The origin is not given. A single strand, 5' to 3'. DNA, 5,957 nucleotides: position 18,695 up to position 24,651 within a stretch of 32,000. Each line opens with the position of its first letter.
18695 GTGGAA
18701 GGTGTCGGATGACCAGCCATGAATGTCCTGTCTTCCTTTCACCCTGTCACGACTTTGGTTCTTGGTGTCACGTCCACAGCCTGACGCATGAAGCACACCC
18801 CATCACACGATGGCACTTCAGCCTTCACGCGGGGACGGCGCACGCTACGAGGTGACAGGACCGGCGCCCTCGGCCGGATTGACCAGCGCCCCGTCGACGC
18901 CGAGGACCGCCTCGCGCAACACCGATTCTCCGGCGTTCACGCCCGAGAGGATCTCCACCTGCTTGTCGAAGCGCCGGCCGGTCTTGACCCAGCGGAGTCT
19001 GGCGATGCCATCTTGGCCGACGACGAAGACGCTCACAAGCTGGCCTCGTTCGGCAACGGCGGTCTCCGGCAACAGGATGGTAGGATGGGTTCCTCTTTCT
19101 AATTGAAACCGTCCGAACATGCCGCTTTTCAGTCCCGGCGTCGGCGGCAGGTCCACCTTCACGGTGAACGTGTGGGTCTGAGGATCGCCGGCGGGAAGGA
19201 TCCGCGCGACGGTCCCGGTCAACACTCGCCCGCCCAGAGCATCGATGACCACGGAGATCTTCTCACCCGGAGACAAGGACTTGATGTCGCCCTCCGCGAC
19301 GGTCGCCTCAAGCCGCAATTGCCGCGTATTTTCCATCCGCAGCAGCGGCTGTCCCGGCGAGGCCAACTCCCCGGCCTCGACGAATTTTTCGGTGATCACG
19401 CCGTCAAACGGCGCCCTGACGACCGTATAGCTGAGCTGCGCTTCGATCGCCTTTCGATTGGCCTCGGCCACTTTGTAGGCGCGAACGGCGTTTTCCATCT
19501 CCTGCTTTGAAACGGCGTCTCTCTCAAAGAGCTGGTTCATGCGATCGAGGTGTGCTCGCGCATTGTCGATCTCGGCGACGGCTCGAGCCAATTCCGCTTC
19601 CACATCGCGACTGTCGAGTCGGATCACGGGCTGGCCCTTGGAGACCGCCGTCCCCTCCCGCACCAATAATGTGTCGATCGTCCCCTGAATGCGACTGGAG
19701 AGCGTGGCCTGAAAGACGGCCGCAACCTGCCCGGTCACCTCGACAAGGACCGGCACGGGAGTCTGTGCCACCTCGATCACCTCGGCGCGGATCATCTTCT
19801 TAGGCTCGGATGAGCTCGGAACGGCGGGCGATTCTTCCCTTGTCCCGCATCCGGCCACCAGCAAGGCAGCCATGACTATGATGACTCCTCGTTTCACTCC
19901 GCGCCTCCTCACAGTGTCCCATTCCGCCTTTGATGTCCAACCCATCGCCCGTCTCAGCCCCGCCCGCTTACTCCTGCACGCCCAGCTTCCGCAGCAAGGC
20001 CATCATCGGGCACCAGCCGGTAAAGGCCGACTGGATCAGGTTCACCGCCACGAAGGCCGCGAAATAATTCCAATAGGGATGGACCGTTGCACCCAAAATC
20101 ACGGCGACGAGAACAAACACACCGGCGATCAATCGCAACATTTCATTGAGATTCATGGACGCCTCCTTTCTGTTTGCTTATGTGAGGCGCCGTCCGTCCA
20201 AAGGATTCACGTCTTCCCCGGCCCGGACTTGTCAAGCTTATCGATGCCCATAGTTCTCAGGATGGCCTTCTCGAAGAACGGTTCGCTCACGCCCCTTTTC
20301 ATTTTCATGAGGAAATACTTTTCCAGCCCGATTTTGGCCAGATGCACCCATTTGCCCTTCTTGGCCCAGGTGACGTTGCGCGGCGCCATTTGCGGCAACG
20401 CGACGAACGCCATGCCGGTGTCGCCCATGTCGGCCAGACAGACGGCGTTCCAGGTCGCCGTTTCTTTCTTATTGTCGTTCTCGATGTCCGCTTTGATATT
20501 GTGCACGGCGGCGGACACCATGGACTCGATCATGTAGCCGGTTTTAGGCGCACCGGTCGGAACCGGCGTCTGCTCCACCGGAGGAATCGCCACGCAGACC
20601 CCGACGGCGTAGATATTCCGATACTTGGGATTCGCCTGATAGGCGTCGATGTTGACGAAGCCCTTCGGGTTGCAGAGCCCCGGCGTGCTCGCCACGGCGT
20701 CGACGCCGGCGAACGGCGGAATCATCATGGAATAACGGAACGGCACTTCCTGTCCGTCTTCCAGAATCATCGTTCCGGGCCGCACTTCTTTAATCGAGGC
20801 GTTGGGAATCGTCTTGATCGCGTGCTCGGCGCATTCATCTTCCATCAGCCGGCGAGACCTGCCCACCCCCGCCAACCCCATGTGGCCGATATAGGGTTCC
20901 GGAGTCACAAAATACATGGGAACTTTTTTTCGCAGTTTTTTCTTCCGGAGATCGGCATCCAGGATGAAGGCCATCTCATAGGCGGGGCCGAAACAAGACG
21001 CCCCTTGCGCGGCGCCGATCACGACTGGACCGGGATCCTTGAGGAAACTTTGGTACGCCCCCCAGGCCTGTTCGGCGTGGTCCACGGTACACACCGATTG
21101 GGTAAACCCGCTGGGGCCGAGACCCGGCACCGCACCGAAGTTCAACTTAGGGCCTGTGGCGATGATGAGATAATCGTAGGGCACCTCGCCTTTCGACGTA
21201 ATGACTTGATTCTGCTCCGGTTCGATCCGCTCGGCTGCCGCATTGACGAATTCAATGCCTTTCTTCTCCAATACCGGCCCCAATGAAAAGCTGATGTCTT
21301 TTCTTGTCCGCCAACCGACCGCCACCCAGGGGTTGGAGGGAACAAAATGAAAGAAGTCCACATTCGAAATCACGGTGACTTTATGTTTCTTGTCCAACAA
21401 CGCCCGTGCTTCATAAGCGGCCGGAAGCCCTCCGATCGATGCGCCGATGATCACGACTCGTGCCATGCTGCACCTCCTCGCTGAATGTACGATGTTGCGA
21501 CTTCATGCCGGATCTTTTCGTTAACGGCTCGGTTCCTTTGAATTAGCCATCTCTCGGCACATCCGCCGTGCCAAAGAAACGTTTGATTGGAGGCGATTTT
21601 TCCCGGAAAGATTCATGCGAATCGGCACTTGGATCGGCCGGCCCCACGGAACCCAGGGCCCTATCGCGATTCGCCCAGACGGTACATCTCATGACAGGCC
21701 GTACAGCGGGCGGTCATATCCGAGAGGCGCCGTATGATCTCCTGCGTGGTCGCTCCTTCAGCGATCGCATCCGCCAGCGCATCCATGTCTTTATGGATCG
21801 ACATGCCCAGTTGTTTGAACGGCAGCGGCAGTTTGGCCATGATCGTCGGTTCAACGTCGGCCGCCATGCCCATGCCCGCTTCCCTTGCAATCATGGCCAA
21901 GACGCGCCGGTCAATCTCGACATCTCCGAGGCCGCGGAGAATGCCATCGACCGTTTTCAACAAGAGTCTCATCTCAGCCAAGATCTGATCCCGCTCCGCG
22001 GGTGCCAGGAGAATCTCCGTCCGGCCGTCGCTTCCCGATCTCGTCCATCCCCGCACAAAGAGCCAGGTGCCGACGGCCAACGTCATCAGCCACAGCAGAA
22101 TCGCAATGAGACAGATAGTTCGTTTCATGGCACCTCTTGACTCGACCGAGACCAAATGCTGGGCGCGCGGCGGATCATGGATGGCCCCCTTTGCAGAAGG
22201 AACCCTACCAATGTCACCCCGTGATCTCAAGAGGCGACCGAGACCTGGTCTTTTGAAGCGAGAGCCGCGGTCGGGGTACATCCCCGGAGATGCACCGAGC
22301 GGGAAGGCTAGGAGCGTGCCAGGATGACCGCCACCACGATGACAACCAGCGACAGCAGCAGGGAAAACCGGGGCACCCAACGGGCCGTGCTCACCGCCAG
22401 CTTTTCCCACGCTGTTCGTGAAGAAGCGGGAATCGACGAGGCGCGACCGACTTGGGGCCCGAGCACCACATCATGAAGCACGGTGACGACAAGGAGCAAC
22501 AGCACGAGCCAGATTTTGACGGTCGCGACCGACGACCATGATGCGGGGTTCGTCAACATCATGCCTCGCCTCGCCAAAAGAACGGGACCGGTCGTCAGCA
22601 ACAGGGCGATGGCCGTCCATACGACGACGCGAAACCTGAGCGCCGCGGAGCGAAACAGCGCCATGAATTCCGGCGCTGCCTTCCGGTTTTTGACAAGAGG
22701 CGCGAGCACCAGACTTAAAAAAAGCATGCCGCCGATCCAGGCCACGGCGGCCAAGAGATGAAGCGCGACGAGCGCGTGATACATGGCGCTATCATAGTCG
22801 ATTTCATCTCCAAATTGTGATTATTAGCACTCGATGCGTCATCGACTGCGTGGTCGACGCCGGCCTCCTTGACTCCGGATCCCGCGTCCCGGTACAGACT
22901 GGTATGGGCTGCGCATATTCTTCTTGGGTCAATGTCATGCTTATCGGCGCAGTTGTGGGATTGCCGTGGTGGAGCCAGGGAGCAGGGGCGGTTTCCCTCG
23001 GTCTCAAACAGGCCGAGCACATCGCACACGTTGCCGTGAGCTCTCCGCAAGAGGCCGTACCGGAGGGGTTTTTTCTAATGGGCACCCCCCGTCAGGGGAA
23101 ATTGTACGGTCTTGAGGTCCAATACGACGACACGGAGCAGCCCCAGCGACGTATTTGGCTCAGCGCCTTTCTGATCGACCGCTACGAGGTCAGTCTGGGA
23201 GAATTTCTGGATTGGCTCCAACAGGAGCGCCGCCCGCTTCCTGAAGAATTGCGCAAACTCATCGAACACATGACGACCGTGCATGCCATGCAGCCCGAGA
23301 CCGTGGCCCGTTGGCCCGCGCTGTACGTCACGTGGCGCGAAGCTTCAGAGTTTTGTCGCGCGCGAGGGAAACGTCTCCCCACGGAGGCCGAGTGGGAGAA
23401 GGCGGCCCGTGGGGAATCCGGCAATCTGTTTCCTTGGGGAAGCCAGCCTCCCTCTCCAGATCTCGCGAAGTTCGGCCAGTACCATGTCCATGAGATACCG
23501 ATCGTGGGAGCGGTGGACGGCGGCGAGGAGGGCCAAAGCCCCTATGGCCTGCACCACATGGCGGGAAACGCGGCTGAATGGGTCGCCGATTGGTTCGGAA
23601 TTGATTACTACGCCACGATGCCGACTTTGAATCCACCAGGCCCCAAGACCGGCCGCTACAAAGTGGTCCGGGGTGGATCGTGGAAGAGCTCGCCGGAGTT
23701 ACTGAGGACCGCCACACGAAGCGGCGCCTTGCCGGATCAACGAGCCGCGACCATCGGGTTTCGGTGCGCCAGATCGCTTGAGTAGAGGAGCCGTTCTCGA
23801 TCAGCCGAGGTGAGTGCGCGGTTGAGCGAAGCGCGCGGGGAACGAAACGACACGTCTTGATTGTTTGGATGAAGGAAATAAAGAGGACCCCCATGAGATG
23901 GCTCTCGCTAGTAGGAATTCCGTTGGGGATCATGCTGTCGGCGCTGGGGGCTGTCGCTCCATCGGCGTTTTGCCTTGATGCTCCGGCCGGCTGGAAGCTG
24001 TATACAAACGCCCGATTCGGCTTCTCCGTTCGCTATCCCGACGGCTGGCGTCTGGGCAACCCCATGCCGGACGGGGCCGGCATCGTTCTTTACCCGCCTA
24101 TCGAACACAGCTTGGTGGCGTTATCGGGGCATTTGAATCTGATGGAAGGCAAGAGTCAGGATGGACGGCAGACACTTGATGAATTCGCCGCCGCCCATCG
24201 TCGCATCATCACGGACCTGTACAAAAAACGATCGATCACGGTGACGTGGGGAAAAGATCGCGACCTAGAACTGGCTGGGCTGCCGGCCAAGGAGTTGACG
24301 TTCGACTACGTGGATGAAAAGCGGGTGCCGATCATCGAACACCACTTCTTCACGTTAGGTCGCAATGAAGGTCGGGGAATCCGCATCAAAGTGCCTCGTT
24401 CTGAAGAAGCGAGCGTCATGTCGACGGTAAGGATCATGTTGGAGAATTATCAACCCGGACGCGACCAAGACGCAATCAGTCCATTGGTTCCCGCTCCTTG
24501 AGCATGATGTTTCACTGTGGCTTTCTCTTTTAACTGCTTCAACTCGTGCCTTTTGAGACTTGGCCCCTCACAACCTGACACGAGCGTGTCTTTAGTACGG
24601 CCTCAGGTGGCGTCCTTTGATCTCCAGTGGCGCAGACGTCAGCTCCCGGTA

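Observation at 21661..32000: Candidate undescribed periplasmic metal-oxidation module: giant MCO plus nine extracytoplasmic copper/heme/unknown partners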

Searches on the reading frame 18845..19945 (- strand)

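Call 86: search_protein_families(library=pfam, proteins=[window:18845-19945:-], max_evalue=0.00001)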
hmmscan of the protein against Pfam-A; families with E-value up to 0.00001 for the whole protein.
window:18845-19945:- (366 aa): 4 families
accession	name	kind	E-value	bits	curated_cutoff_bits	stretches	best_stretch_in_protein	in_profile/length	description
PF16576.10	HlyD_D23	-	4.5e-27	95.2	30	1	79-277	19-213/214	Barrel-sandwich domain of CusB or HlyD membrane-fusion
PF13437.12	HlyD_3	-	1.8e-23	83.7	22.2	1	175-274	1-105/106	HlyD family secretion protein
PF13533.13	Biotin_lipoyl_2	-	5.6e-08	32.9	29.8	0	81-111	2-32/32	Biotin-lipoyl like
PF00364.28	Biotin_lipoyl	-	8.9e-06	25.9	22.1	0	79-110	42-73/73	Biotin-requiring enzyme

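Call 87: search_protein_families(library=ncbifam, proteins=[window:18845-19945:-], max_evalue=1e-10)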
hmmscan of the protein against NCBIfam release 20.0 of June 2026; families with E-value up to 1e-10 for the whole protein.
window:18845-19945:- (366 aa): 15 families
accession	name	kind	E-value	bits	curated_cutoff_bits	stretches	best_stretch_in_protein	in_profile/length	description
TIGR01730.1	RND_mfp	subfamily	3.1e-65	220.3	94.9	1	55-343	2-306/322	efflux RND transporter periplasmic adaptor subunit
TIGR00999.1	8a0102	subfamily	4.4e-46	157.2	319.3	1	98-343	1-263/271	CzcB/NccB family metal efflux transporter periplasmic adaptor subunit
TIGR00998.1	8a0101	subfamily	8e-20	71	390.8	1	129-252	158-284/334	EmrA/EmrK family multidrug efflux transporter periplasmic adaptor subunit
NF033834.1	RND_adapt_MexA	exception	2.5e-18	66.3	750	1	22-348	15-350/373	multidrug efflux RND transporter periplasmic adaptor subunit MexA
NF033138.2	RND-peri-MexC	equivalog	2.6e-18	66.3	625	1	23-202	12-200/375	MexC family multidrug efflux RND transporter periplasmic adaptor subunit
NF002939.0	PRK03598.1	equivalog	1.6e-17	63.7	393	0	146-252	177-283/332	secretion protein HlyD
NF007132.1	PRK09578.1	equivalog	2.2e-17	62.9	512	1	18-199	9-199/396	MexX/AxyX family multidrug efflux RND transporter periplasmic adaptor subunit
NF045904.1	RND-peri-MexE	equivalog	2e-16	59.8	714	1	21-202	11-200/390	multidrug efflux RND transporter periplasmic adaptor subunit MexE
NF007785.0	PRK10476.1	equivalog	7.2e-16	57.9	376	0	144-249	181-284/347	multidrug transporter subunit MdtN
NF008589.1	PRK11556.1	equivalog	1.1e-15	57.5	391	1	55-345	60-374/392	MdtA/MuxA family multidrug efflux RND transporter periplasmic adaptor subunit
TIGR01843.1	type_I_hlyD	subfamily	1.3e-14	54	208.65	0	116-240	215-339/422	HlyD family type I secretion periplasmic adaptor subunit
TIGR02971.1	heterocyst_DevB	subfamily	3.4e-14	53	129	0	120-249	156-278/327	ABC exporter membrane fusion protein, DevB family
NF000272.2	OqxA_adapt_sub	exception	4.2e-12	45.7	835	0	23-198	17-200/391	multidrug efflux RND transporter periplasmic adaptor subunit OqxA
NF008606.0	PRK11578.1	equivalog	7.6e-12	45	342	0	55-343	37-361/371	macrolide transporter subunit MacA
NF007303.0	PRK09783.1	subfamily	1e-11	43.9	390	1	97-351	147-393/414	copper/silver efflux system membrane fusion protein CusB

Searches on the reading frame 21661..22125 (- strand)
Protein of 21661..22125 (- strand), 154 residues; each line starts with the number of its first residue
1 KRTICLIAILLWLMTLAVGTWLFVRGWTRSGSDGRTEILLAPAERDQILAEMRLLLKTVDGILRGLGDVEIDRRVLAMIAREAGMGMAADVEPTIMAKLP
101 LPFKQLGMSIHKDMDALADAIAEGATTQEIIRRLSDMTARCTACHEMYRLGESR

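Call 5: search_protein_families(library=pfam, proteins=[window:21661-22125:-], max_evalue=0.01)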
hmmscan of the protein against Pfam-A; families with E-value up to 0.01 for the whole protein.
window:21661-22125:- (154 aa): 1 family
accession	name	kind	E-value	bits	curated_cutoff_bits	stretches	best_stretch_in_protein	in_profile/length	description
PF01322.25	Cytochrom_C_2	-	3.9e-05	25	26.5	1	102-149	75-121/121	Cytochrome C'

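Call 21: search_protein_families(library=ncbifam, proteins=[window:21661-22125:-], max_evalue=0.01)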
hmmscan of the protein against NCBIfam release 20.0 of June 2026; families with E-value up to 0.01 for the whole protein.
window:21661-22125:- (154 aa): 0 families

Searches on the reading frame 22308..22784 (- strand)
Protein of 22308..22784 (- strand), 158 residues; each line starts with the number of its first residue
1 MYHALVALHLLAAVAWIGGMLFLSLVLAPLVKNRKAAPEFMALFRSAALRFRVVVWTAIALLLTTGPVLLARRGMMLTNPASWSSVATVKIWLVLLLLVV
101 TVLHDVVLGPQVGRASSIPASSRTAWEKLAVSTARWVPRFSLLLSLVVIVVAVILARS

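Call 5: search_protein_families(library=pfam, proteins=[window:22308-22784:-], max_evalue=0.01)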
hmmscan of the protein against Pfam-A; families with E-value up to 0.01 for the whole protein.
window:22308-22784:- (158 aa): 2 families
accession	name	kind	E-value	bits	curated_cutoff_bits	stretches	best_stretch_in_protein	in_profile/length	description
PF13664.11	DUF4149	-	3e-05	24.6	24.6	1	11-113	1-94/102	Domain of unknown function (DUF4149)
PF05425.18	CopD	-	3.6e-05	24.5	32.1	1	49-155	5-105/105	Copper resistance protein D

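Call 21: search_protein_families(library=ncbifam, proteins=[window:22308-22784:-], max_evalue=0.01)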
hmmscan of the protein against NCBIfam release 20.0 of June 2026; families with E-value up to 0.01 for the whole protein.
window:22308-22784:- (158 aa): 1 family
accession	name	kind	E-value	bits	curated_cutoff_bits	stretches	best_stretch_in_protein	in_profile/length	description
NF033808.0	copper_CopD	equivalog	2e-06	27.7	195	1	7-151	152-285/295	copper homeostasis membrane protein CopD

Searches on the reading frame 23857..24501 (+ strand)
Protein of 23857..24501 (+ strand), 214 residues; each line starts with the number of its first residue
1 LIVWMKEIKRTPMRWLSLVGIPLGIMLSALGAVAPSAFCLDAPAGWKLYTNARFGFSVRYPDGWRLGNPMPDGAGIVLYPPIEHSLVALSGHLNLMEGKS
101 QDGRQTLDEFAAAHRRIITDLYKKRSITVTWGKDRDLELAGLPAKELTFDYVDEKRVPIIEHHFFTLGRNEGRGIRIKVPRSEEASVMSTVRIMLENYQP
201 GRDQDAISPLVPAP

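Call 5: search_protein_families(library=pfam, proteins=[window:23857-24501:+], max_evalue=0.01)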
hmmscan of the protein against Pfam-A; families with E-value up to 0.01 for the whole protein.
window:23857-24501:+ (214 aa): 0 families

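Call 21: search_protein_families(library=ncbifam, proteins=[window:23857-24501:+], max_evalue=0.01)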
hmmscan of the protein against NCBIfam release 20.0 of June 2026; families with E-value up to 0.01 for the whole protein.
window:23857-24501:+ (214 aa): 0 families

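Call 46: search_protein_families(library=pfam, proteins=[window:23857-24501:+], max_evalue=1)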
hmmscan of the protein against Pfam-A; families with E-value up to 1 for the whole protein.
window:23857-24501:+ (214 aa): 0 families

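Call 79: search_solved_structures(query=A6, max_evalue=10)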
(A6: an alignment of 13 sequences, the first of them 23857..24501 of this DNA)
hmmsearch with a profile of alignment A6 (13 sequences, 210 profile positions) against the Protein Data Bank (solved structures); distinct sequences matched with E-value up to 10: 1.
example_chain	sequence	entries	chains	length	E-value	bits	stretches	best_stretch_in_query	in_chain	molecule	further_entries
3g0k_A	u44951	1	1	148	0.38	13.1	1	72-110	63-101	Putative membrane protein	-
